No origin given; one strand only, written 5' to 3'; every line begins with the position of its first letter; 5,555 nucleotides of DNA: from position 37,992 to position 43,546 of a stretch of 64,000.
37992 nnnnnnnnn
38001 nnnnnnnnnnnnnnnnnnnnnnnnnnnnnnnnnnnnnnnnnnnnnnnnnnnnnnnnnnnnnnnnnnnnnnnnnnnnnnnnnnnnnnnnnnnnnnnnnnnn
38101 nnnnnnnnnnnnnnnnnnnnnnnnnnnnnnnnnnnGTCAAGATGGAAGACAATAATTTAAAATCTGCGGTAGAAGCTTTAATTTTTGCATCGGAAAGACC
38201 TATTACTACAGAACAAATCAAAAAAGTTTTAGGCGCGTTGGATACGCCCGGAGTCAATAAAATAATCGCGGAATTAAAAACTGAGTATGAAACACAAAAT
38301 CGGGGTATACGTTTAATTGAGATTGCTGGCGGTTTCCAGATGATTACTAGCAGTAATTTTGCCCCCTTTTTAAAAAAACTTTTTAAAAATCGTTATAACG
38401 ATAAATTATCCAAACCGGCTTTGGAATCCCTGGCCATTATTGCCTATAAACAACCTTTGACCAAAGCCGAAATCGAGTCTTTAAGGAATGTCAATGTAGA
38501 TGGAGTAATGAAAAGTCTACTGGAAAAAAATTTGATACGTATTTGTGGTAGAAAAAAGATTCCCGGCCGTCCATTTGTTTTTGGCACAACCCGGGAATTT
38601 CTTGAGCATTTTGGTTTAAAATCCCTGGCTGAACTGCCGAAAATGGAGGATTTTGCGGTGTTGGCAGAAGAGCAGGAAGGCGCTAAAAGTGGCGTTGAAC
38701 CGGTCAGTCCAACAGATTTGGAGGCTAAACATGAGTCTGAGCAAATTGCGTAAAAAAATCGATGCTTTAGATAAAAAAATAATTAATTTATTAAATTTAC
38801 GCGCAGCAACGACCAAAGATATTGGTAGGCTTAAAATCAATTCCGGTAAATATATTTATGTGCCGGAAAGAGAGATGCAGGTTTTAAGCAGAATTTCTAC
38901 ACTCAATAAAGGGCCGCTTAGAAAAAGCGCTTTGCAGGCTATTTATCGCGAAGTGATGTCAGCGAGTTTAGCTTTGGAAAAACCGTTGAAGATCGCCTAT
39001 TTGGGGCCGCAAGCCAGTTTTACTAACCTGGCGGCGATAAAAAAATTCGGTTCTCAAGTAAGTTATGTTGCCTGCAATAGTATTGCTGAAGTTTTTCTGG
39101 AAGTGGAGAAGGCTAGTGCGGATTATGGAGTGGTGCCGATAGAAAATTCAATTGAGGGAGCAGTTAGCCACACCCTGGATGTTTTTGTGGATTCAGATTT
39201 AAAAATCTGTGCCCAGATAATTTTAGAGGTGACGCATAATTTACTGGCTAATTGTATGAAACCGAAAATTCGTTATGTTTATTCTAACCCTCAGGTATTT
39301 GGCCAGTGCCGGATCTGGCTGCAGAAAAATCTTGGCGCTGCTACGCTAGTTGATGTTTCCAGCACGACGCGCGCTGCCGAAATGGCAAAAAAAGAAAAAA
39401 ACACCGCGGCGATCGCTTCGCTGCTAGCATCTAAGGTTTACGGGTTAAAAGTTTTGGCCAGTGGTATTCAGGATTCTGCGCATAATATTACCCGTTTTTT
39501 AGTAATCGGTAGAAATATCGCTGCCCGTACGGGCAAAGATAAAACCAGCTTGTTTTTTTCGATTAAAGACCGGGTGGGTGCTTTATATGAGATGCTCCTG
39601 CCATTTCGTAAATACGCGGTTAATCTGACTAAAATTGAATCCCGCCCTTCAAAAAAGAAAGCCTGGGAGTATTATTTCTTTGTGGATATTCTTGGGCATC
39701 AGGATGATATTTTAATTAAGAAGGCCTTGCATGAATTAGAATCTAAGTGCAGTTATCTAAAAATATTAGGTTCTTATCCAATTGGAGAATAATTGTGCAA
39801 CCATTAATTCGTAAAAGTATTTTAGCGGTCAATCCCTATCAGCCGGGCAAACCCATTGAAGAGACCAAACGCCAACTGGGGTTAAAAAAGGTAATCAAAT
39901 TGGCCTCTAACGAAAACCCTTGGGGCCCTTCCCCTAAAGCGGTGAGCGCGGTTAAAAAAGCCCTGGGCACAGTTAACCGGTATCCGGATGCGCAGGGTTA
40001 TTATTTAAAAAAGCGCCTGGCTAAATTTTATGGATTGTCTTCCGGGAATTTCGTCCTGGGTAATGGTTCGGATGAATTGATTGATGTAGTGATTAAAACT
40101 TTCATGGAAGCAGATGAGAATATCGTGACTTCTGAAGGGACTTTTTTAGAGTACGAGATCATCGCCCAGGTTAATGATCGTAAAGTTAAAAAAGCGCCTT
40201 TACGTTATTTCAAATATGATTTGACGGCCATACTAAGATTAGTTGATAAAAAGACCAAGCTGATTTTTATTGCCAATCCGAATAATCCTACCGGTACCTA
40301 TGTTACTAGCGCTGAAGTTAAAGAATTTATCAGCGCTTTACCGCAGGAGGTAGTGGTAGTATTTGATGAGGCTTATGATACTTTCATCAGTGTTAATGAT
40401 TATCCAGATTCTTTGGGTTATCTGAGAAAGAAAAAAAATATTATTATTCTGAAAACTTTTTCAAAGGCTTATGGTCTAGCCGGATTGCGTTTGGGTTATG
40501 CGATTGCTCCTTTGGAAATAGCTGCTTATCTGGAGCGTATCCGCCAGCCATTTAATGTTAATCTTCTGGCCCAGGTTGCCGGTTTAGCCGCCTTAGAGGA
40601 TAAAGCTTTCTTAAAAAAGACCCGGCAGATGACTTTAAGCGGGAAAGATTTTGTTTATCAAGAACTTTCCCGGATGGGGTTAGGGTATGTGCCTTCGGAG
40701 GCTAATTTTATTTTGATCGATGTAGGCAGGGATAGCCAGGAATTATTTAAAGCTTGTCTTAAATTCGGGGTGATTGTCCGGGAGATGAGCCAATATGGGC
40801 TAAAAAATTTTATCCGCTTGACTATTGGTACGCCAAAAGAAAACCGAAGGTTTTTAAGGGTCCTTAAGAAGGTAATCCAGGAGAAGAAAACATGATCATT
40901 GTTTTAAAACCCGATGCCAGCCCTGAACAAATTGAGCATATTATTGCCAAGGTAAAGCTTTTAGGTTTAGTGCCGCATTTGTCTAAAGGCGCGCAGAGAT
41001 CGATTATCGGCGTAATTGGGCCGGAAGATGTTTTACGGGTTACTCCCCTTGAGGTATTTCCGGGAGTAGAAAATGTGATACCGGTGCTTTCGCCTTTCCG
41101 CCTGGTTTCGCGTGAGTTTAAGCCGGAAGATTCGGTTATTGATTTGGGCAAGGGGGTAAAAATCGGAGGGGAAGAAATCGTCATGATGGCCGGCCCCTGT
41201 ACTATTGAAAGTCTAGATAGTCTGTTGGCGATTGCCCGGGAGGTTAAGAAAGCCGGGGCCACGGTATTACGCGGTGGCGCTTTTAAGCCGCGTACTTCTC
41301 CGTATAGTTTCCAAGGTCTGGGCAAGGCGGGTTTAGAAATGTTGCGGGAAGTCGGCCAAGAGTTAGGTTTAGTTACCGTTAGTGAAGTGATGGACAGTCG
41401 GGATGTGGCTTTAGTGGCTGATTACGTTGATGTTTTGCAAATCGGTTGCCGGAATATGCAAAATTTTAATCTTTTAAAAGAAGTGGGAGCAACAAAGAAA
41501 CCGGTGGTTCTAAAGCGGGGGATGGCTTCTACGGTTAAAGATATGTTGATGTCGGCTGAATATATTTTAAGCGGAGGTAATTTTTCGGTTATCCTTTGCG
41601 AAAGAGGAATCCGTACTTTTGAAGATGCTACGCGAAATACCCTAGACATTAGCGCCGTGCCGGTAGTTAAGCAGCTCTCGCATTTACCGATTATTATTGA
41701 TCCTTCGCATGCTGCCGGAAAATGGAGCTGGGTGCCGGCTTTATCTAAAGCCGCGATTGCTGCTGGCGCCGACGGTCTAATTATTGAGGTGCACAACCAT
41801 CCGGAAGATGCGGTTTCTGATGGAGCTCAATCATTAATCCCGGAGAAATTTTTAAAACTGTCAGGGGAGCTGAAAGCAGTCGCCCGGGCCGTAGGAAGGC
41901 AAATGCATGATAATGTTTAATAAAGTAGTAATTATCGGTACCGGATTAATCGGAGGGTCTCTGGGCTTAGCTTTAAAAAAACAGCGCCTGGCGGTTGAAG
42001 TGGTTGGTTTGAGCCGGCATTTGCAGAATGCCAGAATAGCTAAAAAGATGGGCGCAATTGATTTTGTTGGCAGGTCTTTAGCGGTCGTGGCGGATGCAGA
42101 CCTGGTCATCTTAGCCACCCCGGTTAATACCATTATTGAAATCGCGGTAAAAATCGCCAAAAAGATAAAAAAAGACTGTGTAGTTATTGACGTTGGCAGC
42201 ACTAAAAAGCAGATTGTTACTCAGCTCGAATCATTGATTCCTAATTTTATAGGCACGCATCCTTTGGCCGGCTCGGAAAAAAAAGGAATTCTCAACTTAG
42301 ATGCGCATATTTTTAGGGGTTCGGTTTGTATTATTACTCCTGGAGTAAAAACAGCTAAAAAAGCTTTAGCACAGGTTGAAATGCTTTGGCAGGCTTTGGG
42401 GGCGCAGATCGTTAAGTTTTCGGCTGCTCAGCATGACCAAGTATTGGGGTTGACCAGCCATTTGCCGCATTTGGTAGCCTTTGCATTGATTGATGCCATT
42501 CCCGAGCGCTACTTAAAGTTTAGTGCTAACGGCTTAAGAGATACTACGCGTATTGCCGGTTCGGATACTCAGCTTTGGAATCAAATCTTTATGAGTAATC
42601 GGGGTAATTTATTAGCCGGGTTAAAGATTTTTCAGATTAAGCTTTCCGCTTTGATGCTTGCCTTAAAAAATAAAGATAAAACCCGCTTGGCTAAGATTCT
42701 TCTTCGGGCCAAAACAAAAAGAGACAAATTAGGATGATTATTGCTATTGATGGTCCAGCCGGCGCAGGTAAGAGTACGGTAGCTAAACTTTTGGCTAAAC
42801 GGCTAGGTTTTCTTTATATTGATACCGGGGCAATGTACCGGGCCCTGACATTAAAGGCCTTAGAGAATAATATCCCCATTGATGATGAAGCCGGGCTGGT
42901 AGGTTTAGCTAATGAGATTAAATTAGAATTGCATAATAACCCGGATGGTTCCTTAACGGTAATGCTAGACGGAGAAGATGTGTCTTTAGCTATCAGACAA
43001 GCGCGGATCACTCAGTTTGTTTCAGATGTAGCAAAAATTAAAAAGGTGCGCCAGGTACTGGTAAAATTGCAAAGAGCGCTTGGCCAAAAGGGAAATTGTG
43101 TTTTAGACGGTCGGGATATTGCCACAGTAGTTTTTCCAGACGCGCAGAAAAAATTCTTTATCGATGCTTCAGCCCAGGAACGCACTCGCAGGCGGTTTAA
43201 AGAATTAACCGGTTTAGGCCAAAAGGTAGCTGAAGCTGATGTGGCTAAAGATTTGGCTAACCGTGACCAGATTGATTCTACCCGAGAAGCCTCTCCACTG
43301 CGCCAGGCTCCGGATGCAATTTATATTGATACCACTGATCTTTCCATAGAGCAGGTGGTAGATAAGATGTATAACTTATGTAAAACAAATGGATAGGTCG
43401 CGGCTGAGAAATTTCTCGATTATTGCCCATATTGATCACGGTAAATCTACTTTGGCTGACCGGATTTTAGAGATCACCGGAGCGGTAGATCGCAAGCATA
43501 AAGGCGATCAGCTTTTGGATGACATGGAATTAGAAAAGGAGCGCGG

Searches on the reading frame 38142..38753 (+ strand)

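Call 20: search_protein_families(library=pfam, max_evalue=1e-8, proteins=[window:38142-38753:+])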
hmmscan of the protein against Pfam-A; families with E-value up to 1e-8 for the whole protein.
window:38142-38753:+ (203 aa): 1 family
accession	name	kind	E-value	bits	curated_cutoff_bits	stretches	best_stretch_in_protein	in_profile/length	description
PF04079.22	SMC_ScpB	-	4.3e-55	186.1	27.4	1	9-167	2-159/160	Segregation and condensation complex subunit ScpB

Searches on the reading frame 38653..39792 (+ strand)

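Call 20: search_protein_families(library=pfam, max_evalue=1e-8, proteins=[window:38653-39792:+])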
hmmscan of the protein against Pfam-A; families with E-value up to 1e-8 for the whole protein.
window:38653-39792:+ (379 aa): 3 families
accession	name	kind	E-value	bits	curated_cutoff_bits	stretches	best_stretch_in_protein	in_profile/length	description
PF00800.23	PDT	-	9.6e-62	208.4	25.2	1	114-288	1-179/181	Prephenate dehydratase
PF01817.26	CM_2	-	9.9e-22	77.4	27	1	32-110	1-80/80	Chorismate mutase type II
PF01842.31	ACT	-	1.2e-09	38.1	27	1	298-363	1-65/66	ACT domain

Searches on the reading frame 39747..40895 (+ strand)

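Call 20: search_protein_families(library=pfam, max_evalue=1e-8, proteins=[window:39747-40895:+])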
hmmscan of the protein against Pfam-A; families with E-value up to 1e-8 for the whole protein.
window:39747-40895:+ (382 aa): 1 family
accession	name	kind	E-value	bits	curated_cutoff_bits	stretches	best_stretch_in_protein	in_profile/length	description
PF00155.27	Aminotran_1_2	-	5.8e-64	217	19.7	1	47-372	1-360/361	Aminotransferase class I and II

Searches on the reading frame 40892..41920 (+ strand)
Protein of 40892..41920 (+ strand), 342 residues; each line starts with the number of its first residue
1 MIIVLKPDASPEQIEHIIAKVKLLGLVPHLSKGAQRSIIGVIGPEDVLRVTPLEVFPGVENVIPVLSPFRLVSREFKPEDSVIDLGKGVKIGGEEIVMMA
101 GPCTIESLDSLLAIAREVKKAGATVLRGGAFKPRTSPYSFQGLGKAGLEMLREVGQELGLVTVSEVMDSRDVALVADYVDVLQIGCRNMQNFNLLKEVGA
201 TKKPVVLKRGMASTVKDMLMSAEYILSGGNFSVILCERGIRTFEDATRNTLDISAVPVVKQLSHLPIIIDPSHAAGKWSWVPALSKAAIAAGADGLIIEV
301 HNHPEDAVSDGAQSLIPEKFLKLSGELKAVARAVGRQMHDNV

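Call 20: search_protein_families(library=pfam, max_evalue=1e-8, proteins=[window:40892-41920:+])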
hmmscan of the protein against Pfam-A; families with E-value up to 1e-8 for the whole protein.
window:40892-41920:+ (342 aa): 3 families
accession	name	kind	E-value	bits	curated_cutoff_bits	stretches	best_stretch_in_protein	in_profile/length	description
PF00793.26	DAHP_synth_1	-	1.3e-78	264.1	25.5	1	83-327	4-264/270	DAHP synthetase I family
PF18152.6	DAHP_snth_FXD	-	1.8e-20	73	27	1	1-66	1-66/67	DAHP synthase ferredoxin-like domain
PF03102.20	NeuB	-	2.5e-09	37.4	22.1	0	143-235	53-145/241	NeuB family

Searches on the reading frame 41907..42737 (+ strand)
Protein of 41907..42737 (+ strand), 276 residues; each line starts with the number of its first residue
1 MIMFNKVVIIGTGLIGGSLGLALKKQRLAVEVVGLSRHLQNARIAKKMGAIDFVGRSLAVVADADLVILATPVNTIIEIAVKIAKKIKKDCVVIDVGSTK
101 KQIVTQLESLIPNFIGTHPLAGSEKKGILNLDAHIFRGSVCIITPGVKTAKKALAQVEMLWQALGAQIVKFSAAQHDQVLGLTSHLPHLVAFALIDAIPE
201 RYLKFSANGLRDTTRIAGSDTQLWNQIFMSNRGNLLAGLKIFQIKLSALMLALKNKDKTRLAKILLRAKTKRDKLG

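Call 20: search_protein_families(library=pfam, max_evalue=1e-8, proteins=[window:41907-42737:+])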
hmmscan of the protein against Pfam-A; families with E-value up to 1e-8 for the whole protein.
window:41907-42737:+ (276 aa): 2 families
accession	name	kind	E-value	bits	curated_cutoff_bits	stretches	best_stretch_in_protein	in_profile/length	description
PF02153.23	PDH_N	-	1.6e-36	125.6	26.5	1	19-169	1-153/154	Prephenate dehydrogenase, nucleotide-binding domain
PF20463.3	PDH_C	-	1.9e-20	73.5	22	1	173-265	2-100/102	Prephenate dehydrogenase, dimerization domain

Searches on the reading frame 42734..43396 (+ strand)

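Call 20: search_protein_families(library=pfam, max_evalue=1e-8, proteins=[window:42734-43396:+])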
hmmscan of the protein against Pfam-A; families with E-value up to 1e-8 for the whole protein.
window:42734-43396:+ (220 aa): 2 families
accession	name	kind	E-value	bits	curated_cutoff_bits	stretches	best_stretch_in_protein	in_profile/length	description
PF02224.24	Cytidylate_kin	-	3.6e-75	252.7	26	1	3-217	1-210/211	Cytidylate kinase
PF13189.12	Cytidylate_kin2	-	2.5e-10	41.3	28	1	2-173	1-146/176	Cytidylate kinase-like family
